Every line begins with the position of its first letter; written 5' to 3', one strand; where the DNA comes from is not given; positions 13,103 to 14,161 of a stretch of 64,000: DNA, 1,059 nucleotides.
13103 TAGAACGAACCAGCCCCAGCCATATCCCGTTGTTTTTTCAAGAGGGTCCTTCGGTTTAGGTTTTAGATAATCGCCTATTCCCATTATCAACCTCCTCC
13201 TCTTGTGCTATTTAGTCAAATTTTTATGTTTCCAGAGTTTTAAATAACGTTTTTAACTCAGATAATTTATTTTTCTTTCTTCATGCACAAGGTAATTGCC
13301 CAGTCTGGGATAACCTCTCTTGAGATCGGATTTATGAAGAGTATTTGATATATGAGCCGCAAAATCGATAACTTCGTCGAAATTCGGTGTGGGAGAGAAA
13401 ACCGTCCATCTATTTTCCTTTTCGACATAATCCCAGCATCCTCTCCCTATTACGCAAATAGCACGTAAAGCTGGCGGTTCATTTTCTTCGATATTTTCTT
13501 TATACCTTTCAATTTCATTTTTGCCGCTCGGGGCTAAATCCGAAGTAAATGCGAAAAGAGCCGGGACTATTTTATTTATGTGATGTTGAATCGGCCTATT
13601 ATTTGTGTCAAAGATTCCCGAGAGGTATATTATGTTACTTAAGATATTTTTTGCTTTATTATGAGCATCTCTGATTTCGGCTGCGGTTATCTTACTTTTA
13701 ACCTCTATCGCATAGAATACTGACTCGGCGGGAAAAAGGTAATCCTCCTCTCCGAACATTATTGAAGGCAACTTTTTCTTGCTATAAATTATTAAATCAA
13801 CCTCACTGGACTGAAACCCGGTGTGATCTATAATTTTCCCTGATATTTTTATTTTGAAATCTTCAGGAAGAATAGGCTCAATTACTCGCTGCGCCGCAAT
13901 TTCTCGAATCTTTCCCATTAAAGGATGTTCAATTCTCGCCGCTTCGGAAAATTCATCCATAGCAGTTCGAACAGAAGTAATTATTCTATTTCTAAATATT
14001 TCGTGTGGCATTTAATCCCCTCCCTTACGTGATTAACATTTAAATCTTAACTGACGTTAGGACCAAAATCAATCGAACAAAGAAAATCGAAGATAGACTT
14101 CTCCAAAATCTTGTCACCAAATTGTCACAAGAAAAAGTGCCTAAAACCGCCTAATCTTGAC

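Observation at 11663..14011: AT-rich four-gene cassette: PD-(D/E)xK nuclease, TM protein, Zn-ribbon, HEPN (RNxxxH), a candidate novel defence/abortive-infection system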

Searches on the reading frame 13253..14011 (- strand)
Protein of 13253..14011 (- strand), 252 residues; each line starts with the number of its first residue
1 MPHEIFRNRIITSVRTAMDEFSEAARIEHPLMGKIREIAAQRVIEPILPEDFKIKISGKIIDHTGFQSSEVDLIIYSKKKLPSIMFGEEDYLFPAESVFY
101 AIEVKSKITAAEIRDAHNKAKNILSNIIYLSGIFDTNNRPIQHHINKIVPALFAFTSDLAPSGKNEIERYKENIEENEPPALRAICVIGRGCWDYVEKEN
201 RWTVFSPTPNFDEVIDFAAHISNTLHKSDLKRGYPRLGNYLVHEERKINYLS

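Call 4: search_protein_families(library=pfam, proteins=[window:13253-14011:-], max_evalue=1)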
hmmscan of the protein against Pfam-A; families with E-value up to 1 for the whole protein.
window:13253-14011:- (252 aa): 2 families
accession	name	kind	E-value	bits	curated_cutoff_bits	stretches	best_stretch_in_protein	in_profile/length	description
PF20247.3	DUF6602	-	5.8e-23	81.2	27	1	23-123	3-101/104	Domain of unknown function (DUF6602)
PF06896.17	Phage_TAC_3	-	0.033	15.3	22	1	102-179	13-91/117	Phage tail assembly chaperone proteins, TAC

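Call 5: search_protein_families(library=padloc, proteins=[window:13253-14011:-], max_evalue=1)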
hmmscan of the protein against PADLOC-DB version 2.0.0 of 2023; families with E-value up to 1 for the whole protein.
window:13253-14011:- (252 aa): 3 families
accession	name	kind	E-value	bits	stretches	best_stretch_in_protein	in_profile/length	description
PDLC01495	PD_DExK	-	5.1e-26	88.8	1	10-123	7-120/123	"CAS-I,CAS-II,CAS-III,CAS-IV,CAS-V,CAS-VI; associated"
PDLC00745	Effector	-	5.5e-18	63.5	1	26-226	28-223/244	Endonuclease (NucC)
PDLC01051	NucC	-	7.3e-15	53.3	1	28-123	35-127/243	NucC nuclease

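Call 9: search_protein_families(library=ncbifam, proteins=[window:13253-14011:-], max_evalue=0.1)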
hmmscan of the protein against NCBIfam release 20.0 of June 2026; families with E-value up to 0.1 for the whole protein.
window:13253-14011:- (252 aa): 0 families

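Call 10: search_solved_structures(query=window:13253-14011:-, max_evalue=1, show_alignments=2)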
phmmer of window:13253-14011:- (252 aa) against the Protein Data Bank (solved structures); distinct sequences matched with E-value up to 1: 8.
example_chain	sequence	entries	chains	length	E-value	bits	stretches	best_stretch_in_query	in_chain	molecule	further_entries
7zgv_A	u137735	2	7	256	8.2e-08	35.4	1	30-160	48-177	Serratia NucC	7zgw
6uxf_A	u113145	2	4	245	0.00017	24.6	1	46-122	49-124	Vibrio meotecus sp. RC341 NucC | Vibrio metoecus sp. RC341 NucC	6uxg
6p7o_A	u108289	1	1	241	0.00063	22.7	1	36-123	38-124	E. coli MS115-1 NucC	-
6q1h_A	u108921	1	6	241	0.0022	20.9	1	43-123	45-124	Bacterial protein ORF C62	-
6p7p_A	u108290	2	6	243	0.0032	20.4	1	36-123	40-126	E. coli MS115-1 NucC 2-241 | E. coli MS115-1 NucC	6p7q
9kso_A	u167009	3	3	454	0.0069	19.3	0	84-139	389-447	UDP-glycosyltransferase 79B30-like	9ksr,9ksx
9ksm_A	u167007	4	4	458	0.0071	19.3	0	84-139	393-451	UDP-glycosyltransferase 79B30-like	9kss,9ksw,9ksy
8hzz_A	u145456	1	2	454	0.082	15.8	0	83-128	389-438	apiosyltransferase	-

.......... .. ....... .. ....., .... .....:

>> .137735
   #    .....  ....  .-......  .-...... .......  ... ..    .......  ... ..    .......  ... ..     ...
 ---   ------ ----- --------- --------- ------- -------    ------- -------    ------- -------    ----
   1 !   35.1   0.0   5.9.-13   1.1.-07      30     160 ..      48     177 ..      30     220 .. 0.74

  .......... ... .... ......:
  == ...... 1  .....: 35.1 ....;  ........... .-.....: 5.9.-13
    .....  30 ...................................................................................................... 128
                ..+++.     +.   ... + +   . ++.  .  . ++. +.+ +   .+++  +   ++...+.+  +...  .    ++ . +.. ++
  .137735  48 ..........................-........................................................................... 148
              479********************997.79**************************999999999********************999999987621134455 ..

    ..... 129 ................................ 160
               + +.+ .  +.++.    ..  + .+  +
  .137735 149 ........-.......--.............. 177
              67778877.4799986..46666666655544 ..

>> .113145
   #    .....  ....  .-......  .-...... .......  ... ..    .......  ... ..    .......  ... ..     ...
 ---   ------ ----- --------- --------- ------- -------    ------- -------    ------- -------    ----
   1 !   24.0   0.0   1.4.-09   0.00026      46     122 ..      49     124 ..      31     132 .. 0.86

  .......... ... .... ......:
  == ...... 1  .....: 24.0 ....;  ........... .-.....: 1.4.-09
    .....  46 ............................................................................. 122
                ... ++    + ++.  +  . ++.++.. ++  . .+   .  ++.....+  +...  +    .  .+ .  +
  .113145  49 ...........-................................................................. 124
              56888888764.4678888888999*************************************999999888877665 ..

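Call 14: find_homologous_proteins(query=window:13253-14011:-)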
Query window:13253-14011:- (252 aa): 33 proteins with E <= 0.001 among 414 candidates.
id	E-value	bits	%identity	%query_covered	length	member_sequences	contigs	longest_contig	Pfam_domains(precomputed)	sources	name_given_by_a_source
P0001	3.3e-165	566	100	100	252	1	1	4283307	PF20247.4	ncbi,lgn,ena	-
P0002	1.7e-126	439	77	99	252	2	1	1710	PF20247.4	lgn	-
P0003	2.2e-121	422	79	92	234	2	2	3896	PF20247.4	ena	-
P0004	1.2e-82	295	56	96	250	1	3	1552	PF20247.4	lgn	-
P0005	3.0e-81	291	57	96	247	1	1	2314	PF20247.4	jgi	jgi:hypothetical protein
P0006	2.3e-80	288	56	98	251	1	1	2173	PF20247.4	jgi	jgi:Domain of unknown function (DUF6602)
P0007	1.3e-78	282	54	97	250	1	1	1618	PF20247.4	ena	-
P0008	8.1e-72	260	52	96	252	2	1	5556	PF20247.4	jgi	-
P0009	3.4e-68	248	52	98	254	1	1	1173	PF20247.4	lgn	-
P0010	1.2e-67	246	50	98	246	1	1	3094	PF20247.4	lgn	-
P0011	1.5e-64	236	47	98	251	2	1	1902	PF20247.4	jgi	-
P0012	5.9e-51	192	44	96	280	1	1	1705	PF20247.4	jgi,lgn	jgi:hypothetical protein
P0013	4.4e-50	189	45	96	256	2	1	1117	PF20247.4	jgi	jgi:hypothetical protein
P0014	4.8e-50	189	40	96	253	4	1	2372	PF20247.4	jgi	jgi:hypothetical protein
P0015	2.9e-49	186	41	98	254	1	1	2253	PF20247.4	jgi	jgi:hypothetical protein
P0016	2.5e-47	180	41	93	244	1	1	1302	PF20247.4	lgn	-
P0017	4.5e-47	179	40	96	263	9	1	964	PF20247.4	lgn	-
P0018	6.8e-47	178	40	100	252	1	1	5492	PF20247.4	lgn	-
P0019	5.8e-46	175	41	94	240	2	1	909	PF20247.4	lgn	-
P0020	3.8e-42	163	46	85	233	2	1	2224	PF20247.4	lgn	-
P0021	5.5e-42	162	41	84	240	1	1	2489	PF20247.4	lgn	-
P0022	8.6e-42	162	39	92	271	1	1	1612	PF20247.4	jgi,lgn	-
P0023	8.0e-41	158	40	86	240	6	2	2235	PF20247.4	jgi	jgi:hypothetical protein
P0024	1.7e-39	154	38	96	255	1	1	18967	PF20247.4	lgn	-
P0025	1.1e-38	151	40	77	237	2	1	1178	PF20247.4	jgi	jgi:hypothetical protein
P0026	1.2e-38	151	37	97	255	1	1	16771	PF20247.4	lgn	-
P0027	1.1e-37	148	40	84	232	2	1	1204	PF20247.4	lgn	-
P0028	4.3e-35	140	37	94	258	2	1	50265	PF20247.4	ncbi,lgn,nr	ncbi:MAG: hypothetical protein Q7T68_19115 [Sphingopyxis sp.]|nr:hypothetical protein [Sphingopyxis 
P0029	7.0e-35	139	36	97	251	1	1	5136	PF20247.4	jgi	jgi:hypothetical protein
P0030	7.7e-34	136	37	91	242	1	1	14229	PF20247.4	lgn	-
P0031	6.8e-30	123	34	85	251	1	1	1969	PF20247.4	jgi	-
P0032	1.6e-29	121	32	97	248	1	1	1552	PF20247.4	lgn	-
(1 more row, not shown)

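Call 16: find_related_loci(query=A1, collection=genome_contigs, flank=10000)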
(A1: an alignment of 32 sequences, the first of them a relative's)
Query A1 (252 aa) in genome_contigs; peptide patterns used: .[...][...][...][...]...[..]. (x = any residue, [..] = any of these).
51 stretches matched a pattern; 26 encode a relative of the query (tblastn E <= 1e-3); 26 distinct loci.
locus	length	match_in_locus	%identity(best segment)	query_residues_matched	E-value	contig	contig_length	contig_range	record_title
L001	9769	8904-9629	50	1-242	2e-76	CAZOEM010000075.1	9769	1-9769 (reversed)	MAG TPA_asm: uncultured Halobacteria archaeon isolate binchicken_co116_93 genome assembly, contig: NODE_7937_length_9769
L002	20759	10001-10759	48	1-246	2e-73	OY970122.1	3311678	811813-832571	MAG: Candidatus Aminicenantes bacterium isolate MFD04408.bin.1.13 genome assembly, chromosome: 1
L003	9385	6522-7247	49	1-242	3e-73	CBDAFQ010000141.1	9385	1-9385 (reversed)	MAG: uncultured ANME-1 euryarchaeote isolate MAG_104 genome assembly, contig: k141_104563, whole genome shotgun sequence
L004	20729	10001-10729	42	1-243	3e-51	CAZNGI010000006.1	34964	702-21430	MAG TPA_asm: uncultured Methanotrichaceae archaeon isolate SRP178699_co2_292 genome assembly, contig: NODE_516_length_34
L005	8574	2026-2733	41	3-242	1e-49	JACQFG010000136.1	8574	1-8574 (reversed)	MAG: Planctomycetota bacterium isolate NC_groundwater_1041_Pr1_S-0.65um_62_10 Montesol18_Sp65_coassembly_scaffold_596815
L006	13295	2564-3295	37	1-241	1e-49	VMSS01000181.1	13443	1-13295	MAG: Desulfurivibrio sp. isolate S2_56 k141_126423, whole genome shotgun sequence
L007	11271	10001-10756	38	1-243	4e-49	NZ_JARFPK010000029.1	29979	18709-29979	Candidatus Methanocrinis natronophilus strain Mx NODE_64_length_29979_cov_10.206_ID_59, whole genome shotgun sequence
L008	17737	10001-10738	37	1-244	3e-46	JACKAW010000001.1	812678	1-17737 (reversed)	MAG: Anaerolineales bacterium isolate HK-STAS-CHLO-5 HK-STAS-CHLO-5_1, whole genome shotgun sequence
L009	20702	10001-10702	38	3-242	2e-46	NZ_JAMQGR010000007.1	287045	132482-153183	Janthinobacterium kumbetense strain GK J16K_contig_7, whole genome shotgun sequence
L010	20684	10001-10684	36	14-242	8e-43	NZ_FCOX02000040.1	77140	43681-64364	Caballeronia calidae isolate LMG 29321 contig000040, whole genome shotgun sequence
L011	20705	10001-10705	36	5-245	3e-41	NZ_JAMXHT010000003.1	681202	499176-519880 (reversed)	Ralstonia soli strain 21MJYT02-11 Scaffold3, whole genome shotgun sequence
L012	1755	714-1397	34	14-242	2e-39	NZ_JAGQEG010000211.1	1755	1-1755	Collimonas silvisoli strain RXD178 NODE_211_length_1755_cov_48.221744, whole genome shotgun sequence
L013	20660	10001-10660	35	24-245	4e-33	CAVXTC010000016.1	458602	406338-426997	MAG: uncultured proteobacterium isolate MFD09603.bin.2.284 genome assembly, contig: contig_34451, whole genome shotgun s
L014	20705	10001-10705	35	6-242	2e-44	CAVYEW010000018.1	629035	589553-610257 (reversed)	MAG: uncultured proteobacterium isolate MFD09603.bin.1.401 genome assembly, contig: contig_8210, whole genome shotgun se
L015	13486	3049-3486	30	12-162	1e-16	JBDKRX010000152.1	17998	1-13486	MAG: Phycisphaerales bacterium isolate 5_bin.222_R1 c_000000645266, whole genome shotgun sequence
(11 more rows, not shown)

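Call 20: find_encoding_contigs(protein=P0003, flank=5000, max_places=4)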
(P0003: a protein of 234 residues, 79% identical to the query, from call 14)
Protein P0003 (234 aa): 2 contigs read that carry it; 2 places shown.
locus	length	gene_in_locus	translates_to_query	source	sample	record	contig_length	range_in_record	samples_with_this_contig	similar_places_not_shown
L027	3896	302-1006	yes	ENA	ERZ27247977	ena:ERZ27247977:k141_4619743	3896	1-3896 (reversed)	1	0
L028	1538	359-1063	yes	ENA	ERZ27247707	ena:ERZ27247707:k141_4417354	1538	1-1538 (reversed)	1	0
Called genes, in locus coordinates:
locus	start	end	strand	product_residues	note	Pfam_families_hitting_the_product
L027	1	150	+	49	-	?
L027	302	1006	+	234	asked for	PF20247:DUF6602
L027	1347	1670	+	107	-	-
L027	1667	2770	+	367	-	PF01609:DDE_Tnp_1 (weak)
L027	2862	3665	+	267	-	PF10137:CAP12-PCTIR_TIR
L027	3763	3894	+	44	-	?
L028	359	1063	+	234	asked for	PF20247:DUF6602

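Call 21: find_encoding_contigs(protein=P0001, flank=10000, max_places=3)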
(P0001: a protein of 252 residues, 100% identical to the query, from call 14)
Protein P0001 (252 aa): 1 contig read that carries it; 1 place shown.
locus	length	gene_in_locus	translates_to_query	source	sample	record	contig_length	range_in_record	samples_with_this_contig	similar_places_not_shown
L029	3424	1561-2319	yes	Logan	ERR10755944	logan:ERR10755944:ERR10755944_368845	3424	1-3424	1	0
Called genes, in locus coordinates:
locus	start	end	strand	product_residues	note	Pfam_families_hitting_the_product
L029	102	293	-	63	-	-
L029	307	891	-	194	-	PF19865:DUF6338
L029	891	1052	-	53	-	-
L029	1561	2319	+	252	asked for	PF20247:DUF6602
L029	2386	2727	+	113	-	-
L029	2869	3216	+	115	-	-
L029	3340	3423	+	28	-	?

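Call 33: find_encoding_contigs(protein=P0037, flank=6000, max_places=3)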
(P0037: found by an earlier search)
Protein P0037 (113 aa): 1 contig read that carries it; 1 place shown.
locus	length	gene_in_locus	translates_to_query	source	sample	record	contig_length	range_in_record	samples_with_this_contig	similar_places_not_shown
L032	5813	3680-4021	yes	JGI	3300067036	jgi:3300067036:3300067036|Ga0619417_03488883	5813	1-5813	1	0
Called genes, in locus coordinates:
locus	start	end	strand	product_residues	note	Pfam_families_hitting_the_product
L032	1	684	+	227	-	?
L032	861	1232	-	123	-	PF13474:SnoaL_3 (weak), PF14534:DUF4440 (weak)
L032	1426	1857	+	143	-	-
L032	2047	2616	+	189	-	-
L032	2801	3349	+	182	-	-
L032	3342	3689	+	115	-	-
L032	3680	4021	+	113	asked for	-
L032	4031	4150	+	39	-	-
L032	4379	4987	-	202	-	-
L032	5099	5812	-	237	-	?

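Call 57: search_solved_structures(query=A1, max_evalue=0.01, show_alignments=5)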
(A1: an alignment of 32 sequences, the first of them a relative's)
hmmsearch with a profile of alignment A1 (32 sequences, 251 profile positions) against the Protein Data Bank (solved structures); distinct sequences matched with E-value up to 0.01: 5.
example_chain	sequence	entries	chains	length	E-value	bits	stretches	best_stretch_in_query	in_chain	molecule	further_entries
7zgv_A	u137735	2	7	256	1.2e-20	77.3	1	19-138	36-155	Serratia NucC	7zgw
6uxf_A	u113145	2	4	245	1.6e-18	70.4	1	25-159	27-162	Vibrio meotecus sp. RC341 NucC | Vibrio metoecus sp. RC341 NucC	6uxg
6p7o_A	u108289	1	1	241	2.2e-16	63.4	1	25-204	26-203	E. coli MS115-1 NucC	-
6p7p_A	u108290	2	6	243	3.3e-15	59.5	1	25-204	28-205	E. coli MS115-1 NucC 2-241 | E. coli MS115-1 NucC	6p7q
6q1h_A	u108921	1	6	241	3.7e-15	59.4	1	25-205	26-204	Bacterial protein ORF C62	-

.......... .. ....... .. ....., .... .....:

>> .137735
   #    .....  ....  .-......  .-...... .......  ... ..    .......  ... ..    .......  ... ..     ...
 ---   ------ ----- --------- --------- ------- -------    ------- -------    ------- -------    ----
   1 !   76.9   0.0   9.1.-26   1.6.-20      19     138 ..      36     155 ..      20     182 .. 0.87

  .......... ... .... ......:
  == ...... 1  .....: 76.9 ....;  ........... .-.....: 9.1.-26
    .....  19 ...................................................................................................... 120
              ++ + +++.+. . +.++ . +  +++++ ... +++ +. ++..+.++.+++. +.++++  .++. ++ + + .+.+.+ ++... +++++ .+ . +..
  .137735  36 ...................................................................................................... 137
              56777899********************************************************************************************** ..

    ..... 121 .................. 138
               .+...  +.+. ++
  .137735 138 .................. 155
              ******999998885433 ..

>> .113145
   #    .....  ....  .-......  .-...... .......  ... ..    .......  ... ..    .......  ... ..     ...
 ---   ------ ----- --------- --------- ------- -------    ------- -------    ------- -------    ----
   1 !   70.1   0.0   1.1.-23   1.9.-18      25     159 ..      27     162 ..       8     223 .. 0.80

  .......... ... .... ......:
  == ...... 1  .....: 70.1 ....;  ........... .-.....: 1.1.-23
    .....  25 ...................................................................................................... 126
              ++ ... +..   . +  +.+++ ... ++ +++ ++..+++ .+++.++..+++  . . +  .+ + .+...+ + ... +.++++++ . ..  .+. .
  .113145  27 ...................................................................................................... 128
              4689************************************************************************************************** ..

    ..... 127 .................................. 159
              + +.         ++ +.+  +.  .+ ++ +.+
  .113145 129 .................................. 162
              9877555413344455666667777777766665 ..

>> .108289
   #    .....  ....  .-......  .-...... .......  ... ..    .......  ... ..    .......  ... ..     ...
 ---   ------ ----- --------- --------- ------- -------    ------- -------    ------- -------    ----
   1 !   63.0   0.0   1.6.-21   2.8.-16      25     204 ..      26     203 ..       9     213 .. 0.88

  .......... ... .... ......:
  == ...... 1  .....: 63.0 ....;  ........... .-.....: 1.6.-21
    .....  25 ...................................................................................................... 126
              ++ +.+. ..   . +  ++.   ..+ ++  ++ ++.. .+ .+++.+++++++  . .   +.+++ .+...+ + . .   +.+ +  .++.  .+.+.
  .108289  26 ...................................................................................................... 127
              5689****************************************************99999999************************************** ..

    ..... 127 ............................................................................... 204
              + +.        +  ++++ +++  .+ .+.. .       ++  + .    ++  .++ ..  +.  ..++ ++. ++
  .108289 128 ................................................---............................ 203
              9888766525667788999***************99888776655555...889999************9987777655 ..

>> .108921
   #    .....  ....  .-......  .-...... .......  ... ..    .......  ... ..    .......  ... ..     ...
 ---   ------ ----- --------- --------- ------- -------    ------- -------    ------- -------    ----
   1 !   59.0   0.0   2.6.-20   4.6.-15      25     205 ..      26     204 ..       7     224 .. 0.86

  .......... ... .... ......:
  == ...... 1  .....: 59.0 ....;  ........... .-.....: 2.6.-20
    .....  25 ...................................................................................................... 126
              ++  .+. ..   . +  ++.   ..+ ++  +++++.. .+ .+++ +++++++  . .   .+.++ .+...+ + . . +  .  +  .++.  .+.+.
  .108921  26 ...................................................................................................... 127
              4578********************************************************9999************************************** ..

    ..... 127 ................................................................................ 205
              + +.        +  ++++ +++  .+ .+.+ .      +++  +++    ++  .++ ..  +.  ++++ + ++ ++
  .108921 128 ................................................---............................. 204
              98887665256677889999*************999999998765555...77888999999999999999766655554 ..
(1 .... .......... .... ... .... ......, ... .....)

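Call 66: predict_structure(alignment_id=A1)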
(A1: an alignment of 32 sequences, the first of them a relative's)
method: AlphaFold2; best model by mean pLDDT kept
length: 252 residues; sequences in the alignment: 32
mean_pLDDT: 92.7   pTM: 0.90
mean pLDDT of the five models: 92.7, 92.4, 91.6, 91.5, 91.5
residues with pLDDT >= 90: 208; 70-90: 36; 50-70: 8; < 50: 0
segments of 3 or more residues with pLDDT < 50: none
pLDDT, mean of each block of 10 residues (from residue 1): 87 94 87 93 95 95 95 94 70 95 97 98 97 95 96 97 93 91 97 95 96 97 96 92 80 69
secondary structure, 60 per line:
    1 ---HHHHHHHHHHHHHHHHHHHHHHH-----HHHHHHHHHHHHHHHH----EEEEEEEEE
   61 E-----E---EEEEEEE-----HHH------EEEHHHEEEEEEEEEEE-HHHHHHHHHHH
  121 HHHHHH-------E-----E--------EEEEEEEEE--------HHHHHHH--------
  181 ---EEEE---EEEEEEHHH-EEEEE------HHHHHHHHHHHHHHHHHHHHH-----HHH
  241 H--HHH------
elements in order: H4-26 H32-47 E52-61 E71-77 E92-94 E98-108 H110-126 E149-157 H166-172 E184-187 E191-196 E201-205 H212-232 H238-241

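Call 68: search_dna_similar(query=window:13253-14011:-, collection=phages, mode=protein, max_evalue=0.001, max_rows=15)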
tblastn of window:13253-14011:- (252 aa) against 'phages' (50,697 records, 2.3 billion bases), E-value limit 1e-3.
No match.
